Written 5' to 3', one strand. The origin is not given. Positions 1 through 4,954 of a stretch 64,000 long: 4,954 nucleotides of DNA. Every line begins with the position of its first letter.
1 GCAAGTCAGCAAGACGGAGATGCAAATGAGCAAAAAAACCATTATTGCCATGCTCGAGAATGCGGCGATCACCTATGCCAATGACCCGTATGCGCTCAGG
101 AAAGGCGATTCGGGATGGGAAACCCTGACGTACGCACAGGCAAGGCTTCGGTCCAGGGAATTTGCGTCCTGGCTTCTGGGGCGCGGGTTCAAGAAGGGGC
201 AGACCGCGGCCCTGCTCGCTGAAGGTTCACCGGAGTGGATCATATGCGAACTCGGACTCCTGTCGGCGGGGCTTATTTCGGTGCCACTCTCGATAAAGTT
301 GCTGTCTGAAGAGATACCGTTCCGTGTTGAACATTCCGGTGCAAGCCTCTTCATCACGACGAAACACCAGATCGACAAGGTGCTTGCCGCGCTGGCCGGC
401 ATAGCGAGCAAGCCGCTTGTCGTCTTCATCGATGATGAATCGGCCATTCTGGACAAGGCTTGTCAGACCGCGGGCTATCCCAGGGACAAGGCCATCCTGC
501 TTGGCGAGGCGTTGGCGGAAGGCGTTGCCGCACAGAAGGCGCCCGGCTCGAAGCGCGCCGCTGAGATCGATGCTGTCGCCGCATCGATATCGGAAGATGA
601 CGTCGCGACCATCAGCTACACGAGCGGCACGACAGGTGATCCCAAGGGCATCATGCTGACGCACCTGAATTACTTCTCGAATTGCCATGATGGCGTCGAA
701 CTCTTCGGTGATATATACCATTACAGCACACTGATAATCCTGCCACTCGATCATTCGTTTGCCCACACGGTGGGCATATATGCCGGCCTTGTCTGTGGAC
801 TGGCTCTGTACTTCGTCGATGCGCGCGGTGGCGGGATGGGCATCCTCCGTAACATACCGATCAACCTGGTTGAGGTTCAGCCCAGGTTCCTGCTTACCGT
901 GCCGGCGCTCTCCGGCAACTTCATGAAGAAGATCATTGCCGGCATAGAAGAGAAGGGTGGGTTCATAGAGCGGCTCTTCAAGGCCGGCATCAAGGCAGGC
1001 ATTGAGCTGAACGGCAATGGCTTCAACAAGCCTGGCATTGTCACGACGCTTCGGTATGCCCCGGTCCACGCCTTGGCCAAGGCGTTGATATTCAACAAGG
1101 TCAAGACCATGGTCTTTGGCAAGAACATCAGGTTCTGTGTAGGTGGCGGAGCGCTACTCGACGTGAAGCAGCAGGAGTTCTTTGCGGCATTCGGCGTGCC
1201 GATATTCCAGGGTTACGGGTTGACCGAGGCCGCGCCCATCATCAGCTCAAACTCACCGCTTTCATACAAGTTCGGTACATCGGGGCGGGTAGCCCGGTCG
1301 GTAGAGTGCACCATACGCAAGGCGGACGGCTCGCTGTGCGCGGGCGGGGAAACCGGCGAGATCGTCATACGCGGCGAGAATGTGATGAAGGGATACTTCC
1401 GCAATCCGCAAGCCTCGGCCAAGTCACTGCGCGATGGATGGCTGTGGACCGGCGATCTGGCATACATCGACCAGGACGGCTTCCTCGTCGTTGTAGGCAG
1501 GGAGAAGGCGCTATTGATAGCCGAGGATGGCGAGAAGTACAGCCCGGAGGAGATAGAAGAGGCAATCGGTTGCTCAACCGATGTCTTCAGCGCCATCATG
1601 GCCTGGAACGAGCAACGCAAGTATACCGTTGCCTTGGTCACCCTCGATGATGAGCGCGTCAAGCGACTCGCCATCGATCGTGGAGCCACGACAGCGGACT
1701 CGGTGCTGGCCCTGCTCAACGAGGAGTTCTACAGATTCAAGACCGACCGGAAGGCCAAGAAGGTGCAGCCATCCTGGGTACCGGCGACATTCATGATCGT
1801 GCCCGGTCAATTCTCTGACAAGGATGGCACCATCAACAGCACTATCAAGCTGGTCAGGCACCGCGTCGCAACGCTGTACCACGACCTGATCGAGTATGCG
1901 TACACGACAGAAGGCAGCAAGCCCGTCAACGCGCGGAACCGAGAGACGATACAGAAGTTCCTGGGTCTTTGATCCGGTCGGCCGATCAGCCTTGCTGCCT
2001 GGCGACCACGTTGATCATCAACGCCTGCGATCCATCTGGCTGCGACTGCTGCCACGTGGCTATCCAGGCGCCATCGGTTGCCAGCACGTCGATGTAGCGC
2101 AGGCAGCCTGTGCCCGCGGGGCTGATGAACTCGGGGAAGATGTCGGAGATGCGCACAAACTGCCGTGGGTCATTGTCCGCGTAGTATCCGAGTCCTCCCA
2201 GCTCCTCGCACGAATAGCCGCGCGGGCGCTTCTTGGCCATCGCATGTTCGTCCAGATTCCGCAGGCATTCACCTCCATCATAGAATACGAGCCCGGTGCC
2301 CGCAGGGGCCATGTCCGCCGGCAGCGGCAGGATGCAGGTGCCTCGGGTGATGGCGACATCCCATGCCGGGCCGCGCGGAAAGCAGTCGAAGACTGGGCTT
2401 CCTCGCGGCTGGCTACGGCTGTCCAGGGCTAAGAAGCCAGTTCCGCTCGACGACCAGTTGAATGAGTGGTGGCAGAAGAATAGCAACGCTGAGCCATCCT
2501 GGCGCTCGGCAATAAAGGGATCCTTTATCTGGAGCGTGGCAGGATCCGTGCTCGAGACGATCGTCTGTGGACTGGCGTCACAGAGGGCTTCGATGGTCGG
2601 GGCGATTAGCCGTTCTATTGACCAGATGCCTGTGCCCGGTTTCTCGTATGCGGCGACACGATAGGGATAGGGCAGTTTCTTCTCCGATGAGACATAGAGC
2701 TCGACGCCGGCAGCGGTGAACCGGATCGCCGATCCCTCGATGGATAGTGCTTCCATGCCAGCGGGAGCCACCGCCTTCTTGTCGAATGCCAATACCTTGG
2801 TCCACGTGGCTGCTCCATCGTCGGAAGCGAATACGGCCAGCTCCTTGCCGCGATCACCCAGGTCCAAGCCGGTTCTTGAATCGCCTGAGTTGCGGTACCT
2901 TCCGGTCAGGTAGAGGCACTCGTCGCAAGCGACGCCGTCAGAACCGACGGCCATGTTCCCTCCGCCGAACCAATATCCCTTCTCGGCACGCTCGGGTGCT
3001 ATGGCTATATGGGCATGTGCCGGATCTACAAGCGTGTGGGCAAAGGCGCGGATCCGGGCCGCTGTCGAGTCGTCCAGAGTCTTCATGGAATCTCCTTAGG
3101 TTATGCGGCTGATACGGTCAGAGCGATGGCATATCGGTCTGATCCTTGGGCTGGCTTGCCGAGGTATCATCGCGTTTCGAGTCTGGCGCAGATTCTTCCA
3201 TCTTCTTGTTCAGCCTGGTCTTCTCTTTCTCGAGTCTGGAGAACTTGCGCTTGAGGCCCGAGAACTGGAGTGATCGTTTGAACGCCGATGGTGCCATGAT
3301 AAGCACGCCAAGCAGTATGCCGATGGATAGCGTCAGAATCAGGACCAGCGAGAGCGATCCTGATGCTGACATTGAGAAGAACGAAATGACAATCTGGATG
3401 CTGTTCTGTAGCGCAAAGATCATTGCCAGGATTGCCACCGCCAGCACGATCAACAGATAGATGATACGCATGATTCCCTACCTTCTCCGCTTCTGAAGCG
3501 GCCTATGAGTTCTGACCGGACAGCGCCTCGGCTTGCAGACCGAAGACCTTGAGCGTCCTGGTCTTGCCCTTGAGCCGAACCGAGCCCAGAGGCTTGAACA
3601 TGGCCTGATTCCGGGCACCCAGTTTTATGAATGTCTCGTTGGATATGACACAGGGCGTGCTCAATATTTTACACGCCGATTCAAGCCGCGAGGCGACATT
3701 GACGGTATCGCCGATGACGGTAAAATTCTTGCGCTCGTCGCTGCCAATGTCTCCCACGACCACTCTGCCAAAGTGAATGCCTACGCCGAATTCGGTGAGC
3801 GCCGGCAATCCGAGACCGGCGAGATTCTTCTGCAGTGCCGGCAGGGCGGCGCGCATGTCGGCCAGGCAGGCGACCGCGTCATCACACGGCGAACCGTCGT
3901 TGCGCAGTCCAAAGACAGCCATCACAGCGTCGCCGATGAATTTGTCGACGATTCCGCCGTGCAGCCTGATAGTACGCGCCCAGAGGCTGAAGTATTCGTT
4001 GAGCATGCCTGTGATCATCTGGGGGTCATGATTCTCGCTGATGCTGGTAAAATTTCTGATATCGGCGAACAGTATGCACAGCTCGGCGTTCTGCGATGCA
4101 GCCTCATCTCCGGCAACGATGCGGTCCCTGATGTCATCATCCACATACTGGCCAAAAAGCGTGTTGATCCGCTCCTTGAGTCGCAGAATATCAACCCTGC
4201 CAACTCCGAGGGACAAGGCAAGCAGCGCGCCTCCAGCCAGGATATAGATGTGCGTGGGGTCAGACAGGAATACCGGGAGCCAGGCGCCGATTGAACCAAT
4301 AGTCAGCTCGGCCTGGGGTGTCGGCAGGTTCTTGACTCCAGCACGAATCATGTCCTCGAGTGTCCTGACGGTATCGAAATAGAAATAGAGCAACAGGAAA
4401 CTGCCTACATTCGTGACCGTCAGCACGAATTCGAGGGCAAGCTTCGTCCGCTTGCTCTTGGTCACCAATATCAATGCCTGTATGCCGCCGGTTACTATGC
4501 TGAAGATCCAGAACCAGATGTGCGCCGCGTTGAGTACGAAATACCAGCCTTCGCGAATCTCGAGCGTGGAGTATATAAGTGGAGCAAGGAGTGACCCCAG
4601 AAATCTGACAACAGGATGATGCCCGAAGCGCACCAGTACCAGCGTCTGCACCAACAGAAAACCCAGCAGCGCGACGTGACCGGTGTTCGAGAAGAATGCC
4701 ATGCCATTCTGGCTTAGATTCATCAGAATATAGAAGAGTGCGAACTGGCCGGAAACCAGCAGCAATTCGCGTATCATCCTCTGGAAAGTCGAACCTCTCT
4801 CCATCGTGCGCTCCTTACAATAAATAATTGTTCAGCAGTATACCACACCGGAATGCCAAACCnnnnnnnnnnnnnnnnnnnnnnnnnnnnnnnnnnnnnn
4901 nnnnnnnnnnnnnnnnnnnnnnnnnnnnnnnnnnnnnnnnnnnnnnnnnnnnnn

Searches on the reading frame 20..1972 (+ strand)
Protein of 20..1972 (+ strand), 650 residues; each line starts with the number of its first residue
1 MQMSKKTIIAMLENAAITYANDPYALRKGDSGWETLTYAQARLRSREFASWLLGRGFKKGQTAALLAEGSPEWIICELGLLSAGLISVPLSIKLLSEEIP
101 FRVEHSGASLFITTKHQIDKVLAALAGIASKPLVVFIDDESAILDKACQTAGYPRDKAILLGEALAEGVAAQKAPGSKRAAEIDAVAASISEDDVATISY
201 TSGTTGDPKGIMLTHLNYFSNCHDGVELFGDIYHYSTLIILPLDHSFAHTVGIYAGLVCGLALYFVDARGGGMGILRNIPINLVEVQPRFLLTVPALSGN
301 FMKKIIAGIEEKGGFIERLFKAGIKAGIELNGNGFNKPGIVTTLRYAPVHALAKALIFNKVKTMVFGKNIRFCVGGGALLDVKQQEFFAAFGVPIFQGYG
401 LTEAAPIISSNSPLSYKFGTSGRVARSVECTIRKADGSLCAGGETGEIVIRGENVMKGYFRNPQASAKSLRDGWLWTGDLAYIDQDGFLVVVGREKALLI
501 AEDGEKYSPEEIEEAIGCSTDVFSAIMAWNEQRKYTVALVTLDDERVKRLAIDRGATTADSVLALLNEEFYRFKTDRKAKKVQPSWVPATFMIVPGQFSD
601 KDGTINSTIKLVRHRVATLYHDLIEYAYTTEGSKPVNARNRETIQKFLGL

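Call 18: search_protein_families(library=pfam, proteins=[window:20-1972:+], max_evalue=0.001)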
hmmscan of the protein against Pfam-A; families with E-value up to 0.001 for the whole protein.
window:20-1972:+ (650 aa): 1 family
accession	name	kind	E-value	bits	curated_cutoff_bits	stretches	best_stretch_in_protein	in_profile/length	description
PF00501.34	AMP-binding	-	8.4e-67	226.1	29.9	1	25-460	13-384/384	AMP-binding enzyme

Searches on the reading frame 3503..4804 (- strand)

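Call 18: search_protein_families(library=pfam, proteins=[window:3503-4804:-], max_evalue=0.001)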
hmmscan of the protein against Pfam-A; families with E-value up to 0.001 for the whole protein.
window:3503-4804:- (433 aa): 1 family
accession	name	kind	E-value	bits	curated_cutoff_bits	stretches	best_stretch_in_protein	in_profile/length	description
PF00211.25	Guanylate_cyc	-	3.5e-25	89.1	21.9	1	237-417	4-176/183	Adenylate and Guanylate cyclase catalytic domain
